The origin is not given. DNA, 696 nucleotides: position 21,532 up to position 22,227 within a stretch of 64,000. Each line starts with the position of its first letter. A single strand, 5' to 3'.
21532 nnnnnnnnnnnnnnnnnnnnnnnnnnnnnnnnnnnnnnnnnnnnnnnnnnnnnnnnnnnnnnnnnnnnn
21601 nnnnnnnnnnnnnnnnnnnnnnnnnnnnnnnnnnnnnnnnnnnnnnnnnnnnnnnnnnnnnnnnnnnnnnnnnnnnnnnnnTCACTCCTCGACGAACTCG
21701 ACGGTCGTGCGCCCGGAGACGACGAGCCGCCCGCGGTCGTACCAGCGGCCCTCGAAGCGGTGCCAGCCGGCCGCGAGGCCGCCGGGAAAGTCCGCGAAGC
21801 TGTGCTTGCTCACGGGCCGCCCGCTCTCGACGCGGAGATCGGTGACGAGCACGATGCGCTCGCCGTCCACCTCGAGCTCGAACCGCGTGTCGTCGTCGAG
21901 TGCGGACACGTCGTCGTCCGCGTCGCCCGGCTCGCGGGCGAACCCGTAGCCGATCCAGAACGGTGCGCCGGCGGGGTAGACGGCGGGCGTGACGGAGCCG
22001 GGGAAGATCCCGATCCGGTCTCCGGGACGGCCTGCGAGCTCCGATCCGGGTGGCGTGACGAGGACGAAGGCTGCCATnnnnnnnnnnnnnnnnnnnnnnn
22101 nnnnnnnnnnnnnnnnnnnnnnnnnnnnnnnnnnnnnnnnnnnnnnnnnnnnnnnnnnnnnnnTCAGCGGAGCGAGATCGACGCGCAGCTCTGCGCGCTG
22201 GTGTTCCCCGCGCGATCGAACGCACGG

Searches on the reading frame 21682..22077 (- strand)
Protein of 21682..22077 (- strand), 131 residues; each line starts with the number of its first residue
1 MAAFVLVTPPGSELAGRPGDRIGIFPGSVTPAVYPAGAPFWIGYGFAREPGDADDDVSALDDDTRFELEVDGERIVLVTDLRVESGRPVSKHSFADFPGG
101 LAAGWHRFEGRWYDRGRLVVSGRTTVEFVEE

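Call 72: search_protein_families(library=pfam, proteins=[window:21682-22077:-], max_evalue=0.001)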
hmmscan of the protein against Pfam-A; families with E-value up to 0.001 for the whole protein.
window:21682-22077:- (131 aa): 0 families

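Call 84: search_protein_families(library=ncbifam, proteins=[window:21682-22077:-], max_evalue=0.01)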
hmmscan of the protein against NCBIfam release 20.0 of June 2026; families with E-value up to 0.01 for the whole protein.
window:21682-22077:- (131 aa): 0 families

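Call 85: search_solved_structures(query=window:21682-22077:-, max_evalue=1)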
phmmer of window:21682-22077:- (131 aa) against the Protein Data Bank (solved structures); distinct sequences matched with E-value up to 1: 2.
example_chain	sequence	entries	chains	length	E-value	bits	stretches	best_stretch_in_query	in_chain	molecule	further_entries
3e98_A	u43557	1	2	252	0.21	14.5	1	53-105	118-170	GAF Domain of Unknown Function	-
6r0x_E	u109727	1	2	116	0.7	12.8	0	10-39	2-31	Megakaryocyte and platelet inhibitory receptor G6b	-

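Call 86: find_homologous_proteins(query=window:21682-22077:-, max_evalue=0.001)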
Query window:21682-22077:- (131 aa): 215 proteins with E <= 0.001 among 262 candidates; the best 120 are listed.
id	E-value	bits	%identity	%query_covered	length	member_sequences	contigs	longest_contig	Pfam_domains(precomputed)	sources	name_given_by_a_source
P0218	2.2e-82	292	100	100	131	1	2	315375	-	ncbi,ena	-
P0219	1.5e-66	240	82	99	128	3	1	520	-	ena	-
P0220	5.2e-62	226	78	99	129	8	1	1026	-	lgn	-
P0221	1.3e-44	169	60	99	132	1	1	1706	-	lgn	-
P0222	1.7e-44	169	62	99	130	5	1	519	-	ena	-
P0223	1.8e-44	169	61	99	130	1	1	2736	-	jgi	jgi:hypothetical protein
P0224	1.9e-44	169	60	99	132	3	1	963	-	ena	-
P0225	2.1e-44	169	62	99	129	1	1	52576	-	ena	-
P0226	2.4e-44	168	60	99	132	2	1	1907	-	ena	-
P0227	4.2e-44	168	61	99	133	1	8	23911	-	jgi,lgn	jgi:hypothetical protein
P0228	9.9e-44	166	60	99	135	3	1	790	-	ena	-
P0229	1.1e-43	166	61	99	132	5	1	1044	-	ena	-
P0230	1.6e-43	166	62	99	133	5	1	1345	-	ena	-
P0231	2.2e-43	165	59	99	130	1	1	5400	-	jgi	jgi:hypothetical protein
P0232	4.8e-43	164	59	99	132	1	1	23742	-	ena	-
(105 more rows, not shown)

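Call 93: predict_structure(alignment_id=A3)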
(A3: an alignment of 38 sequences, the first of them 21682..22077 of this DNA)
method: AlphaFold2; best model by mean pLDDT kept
length: 131 residues; sequences in the alignment: 38
mean_pLDDT: 79.9   pTM: 0.74
mean pLDDT of the five models: 79.9, 79.5, 79.1, 77.6, 71.6
residues with pLDDT >= 90: 41; 70-90: 56; 50-70: 31; < 50: 3
segments of 3 or more residues with pLDDT < 50: none
pLDDT, mean of each block of 10 residues (from residue 1): 59 61 77 90 78 56 85 91 78 89 95 86 93 73
secondary structure, 60 per line:
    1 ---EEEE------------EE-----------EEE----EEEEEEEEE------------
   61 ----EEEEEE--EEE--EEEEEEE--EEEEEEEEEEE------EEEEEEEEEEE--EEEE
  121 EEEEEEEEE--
elements in order: E4-7 E33-35 E40-48 E65-70 E73-75 E78-84 E87-97 E104-114 E117-129

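Call 95: fold_search(model_id=the predicted structure, library=pdb)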
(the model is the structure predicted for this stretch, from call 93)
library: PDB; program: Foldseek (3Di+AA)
matches with E <= 10: 1821; with E <= 0.001: 0
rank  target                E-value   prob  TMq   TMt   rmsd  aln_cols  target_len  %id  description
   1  3cjj                  3.3e-03  1.00  0.48  0.31   6.4       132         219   14  Crystal structure of human rage ligand-binding domain (released 2009-03-24)
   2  1iea_A                4.0e-03  1.00  0.39  0.30   6.2       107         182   16  HISTOCOMPATIBILITY ANTIGEN (released 1997-06-05)
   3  6k7u                  4.7e-03  1.00  0.38  0.48   5.7        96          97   11  Crystal structure of beta-2 microglobulin (beta2m) of Bat (Pteropus Alecto) (released 2019-09-18)
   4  4ofp_C                5.3e-03  1.00  0.47  0.34   4.7       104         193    9  Crystal Structure of SYG-2 D3-D4 (released 2014-02-19)
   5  4ofp_B                5.6e-03  1.00  0.48  0.34   4.6       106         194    8  Crystal Structure of SYG-2 D3-D4 (released 2014-02-19)
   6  4ofy_D                5.6e-03  1.00  0.48  0.18   5.6       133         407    8  Crystal Structure of the Complex of SYG-1 D1-D2 and SYG-2 D1-D4 (released 2014-02-19)
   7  4ofv_B                5.6e-03  1.00  0.47  0.31   6.6       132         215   13  Refinement of RAGE-DNA complex in 3S58 without DNA (released 2014-04-23)
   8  3wex_A                5.9e-03  1.00  0.42  0.32   5.3        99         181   11  Crystal structure of HLA-DP5 in complex with Cry j 1-derived peptide (residues 214-222) (released 2014-07-23)
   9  9ejh_A                5.9e-03  1.00  0.41  0.32   6.6       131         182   10  Peptide-independent T cell receptor recognition of HLA-DQ2 (released 2025-03-26)
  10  4p5m_A                6.2e-03  1.00  0.41  0.32   5.1        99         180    9  Structural Basis of Chronic Beryllium Disease: Bridging the Gap Between Allergic Hypersensitivity and Autoimmunity (released 2014-08-27)
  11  6cpn_A                6.6e-03  1.00  0.41  0.32   6.6       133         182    9  Crystal structure of DR11 presenting the RQ13 peptide (released 2018-06-06)
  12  4of5_B                7.4e-03  1.00  0.49  0.33   6.3       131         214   12  Refinement of RAGE-DNA complex in 3S59 without DNA (released 2014-04-23)
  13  4pgz_C                7.4e-03  1.00  0.45  0.38   5.8       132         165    8  Structural basis of KIT activation by oncogenic mutations in the extracellular region reveals a zipper-like mechanism  (released 2015-03-18)
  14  4lp5_B                7.8e-03  1.00  0.49  0.33   6.1       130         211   12  Crystal structure of the full-length human RAGE extracellular domain (VC1C2 fragment) (released 2013-10-16)
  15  7dc6_B                7.8e-03  0.99  0.38  0.47   6.3        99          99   13  Giant panda MHC class I complexes (released 2021-06-16)
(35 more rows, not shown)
